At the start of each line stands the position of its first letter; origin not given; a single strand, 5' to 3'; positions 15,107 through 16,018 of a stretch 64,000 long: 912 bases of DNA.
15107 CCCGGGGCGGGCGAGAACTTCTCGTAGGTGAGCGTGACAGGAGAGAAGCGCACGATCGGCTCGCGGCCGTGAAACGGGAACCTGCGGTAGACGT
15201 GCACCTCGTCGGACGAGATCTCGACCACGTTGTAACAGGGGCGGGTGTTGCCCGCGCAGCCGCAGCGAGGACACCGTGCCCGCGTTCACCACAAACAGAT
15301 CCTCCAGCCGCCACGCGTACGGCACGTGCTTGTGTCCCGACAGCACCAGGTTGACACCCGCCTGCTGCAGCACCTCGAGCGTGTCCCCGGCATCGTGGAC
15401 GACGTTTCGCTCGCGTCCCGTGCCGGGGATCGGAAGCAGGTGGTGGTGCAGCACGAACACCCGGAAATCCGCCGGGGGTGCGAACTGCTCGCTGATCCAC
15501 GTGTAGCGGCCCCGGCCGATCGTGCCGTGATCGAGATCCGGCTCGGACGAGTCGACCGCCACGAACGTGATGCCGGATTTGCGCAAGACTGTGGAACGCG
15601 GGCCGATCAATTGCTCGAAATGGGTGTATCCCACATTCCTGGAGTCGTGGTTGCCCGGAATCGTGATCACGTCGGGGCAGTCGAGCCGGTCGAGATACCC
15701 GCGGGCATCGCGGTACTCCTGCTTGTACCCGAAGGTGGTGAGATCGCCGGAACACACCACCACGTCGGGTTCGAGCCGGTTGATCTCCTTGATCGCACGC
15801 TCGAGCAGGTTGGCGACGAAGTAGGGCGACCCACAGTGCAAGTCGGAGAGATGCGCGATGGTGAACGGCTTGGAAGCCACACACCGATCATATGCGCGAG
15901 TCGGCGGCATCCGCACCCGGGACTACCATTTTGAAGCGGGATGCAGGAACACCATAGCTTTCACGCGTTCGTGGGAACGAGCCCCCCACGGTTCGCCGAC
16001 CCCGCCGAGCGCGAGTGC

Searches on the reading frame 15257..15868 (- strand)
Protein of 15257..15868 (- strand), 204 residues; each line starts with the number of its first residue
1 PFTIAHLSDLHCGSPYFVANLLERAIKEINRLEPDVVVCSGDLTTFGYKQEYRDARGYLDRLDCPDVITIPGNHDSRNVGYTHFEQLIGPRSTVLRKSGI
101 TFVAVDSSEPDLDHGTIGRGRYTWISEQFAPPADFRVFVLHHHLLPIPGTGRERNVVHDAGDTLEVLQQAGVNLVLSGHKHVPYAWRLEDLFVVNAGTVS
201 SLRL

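Call 42: search_protein_families(library=pfam, proteins=[window:15257-15868:-], max_evalue=0.01)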
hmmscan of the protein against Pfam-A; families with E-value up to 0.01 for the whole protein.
window:15257-15868:- (204 aa): 2 families
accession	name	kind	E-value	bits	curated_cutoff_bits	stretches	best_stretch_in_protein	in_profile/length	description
PF00149.33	Metallophos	-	1.4e-19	71.8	21.5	1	2-183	1-191/191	Calcineurin-like phosphoesterase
PF12850.12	Metallophos_2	-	1.6e-13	51.4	27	1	3-201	2-137/154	Calcineurin-like phosphoesterase superfamily domain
